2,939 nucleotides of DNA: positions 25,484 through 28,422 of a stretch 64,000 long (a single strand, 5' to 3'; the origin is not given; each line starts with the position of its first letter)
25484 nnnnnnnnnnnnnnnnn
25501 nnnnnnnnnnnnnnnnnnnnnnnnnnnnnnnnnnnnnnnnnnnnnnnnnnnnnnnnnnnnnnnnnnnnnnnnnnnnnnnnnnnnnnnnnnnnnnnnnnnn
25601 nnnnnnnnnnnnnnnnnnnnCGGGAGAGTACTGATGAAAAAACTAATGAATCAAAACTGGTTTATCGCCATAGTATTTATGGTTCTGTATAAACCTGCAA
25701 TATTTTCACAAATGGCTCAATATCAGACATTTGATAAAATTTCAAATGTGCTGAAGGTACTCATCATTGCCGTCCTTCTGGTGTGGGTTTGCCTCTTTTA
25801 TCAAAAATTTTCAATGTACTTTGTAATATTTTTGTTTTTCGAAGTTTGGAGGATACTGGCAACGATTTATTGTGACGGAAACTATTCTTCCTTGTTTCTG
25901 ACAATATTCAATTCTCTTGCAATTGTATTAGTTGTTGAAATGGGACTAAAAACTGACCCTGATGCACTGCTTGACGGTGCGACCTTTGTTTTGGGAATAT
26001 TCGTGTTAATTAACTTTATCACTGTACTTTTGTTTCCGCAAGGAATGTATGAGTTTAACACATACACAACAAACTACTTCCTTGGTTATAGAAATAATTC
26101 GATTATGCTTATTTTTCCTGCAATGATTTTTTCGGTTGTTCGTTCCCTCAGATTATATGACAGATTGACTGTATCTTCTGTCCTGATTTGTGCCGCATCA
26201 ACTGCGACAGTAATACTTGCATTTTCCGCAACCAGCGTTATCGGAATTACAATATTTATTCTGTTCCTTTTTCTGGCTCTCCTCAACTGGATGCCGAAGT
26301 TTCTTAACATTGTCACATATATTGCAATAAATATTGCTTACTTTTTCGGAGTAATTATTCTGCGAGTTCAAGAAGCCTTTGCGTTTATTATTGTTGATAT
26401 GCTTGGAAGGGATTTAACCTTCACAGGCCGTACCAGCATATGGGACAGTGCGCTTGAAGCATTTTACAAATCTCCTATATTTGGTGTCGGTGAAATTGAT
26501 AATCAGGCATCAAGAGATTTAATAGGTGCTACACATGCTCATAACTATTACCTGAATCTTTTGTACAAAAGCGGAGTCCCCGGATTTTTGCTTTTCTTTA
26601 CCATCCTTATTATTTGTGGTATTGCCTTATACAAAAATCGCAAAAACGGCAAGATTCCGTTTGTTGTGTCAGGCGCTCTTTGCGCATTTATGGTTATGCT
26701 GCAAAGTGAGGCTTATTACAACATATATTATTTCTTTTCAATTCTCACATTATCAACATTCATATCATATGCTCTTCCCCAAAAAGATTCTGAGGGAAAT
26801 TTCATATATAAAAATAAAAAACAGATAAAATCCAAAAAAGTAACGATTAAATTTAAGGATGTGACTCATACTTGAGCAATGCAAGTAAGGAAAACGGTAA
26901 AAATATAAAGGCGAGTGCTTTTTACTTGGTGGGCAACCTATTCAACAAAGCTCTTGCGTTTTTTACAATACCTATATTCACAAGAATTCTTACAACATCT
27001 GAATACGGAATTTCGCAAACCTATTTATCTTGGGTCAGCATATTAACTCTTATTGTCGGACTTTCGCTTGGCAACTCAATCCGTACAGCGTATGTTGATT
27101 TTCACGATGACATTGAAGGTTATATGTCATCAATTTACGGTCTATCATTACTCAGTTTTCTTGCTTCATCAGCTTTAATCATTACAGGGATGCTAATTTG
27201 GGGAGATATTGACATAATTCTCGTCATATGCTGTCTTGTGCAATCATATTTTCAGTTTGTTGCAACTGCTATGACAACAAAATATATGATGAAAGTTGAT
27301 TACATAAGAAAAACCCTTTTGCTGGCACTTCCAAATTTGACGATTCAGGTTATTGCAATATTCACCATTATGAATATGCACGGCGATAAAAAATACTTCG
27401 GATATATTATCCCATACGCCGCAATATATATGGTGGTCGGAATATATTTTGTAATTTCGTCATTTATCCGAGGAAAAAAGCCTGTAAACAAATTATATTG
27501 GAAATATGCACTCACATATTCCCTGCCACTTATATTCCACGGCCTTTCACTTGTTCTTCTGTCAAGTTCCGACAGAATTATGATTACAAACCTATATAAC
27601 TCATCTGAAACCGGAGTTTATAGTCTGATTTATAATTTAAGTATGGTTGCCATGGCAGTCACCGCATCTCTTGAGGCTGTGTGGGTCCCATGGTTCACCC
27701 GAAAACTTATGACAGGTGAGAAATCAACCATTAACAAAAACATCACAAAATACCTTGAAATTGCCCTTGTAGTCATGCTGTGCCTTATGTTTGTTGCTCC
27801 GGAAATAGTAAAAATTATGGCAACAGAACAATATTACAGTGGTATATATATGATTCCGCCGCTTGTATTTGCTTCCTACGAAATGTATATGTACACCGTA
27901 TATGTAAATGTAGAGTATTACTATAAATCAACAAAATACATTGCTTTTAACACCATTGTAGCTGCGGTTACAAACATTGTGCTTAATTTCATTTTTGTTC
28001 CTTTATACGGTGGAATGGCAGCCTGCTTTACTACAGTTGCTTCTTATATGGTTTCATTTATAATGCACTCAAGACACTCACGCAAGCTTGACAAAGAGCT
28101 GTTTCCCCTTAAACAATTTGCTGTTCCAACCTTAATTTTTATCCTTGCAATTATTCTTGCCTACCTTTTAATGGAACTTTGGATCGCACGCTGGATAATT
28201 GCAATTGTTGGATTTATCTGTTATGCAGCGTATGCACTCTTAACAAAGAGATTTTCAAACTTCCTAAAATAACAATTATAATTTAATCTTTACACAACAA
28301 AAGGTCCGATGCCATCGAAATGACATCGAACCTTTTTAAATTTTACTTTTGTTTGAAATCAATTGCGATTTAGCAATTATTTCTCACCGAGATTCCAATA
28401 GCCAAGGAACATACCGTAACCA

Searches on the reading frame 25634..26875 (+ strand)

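Call 10: search_protein_families(library=pfam, proteins=[window:25634-26875:+], max_evalue=0.001)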
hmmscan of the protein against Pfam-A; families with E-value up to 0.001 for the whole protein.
window:25634-26875:+ (413 aa): 1 family
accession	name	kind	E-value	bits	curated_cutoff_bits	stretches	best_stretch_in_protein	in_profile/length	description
PF04932.20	Wzy_C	-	8.3e-19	68.3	31.7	1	185-322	2-149/149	O-Antigen ligase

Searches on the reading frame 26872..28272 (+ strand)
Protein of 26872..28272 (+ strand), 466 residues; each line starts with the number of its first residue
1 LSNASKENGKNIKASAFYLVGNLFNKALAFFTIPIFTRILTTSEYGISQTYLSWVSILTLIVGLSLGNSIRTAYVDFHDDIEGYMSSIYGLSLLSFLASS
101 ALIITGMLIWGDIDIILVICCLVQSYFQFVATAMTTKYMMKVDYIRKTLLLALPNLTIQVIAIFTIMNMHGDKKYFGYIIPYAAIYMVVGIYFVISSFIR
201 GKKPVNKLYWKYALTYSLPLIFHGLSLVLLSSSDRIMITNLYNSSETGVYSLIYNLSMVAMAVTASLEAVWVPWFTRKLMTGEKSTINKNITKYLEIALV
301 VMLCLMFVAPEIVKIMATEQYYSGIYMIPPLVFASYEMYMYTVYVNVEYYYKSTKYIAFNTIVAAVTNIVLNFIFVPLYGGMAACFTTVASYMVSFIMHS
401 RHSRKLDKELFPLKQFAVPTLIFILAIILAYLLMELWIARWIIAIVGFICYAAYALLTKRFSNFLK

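Call 10: search_protein_families(library=pfam, proteins=[window:26872-28272:+], max_evalue=0.001)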
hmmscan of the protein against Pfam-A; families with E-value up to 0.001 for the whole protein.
window:26872-28272:+ (466 aa): 1 family
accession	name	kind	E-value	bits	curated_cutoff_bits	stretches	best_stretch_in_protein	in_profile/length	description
PF01943.22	Polysacc_synt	-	9e-19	68.4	28.2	1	15-277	5-272/274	Polysaccharide biosynthesis protein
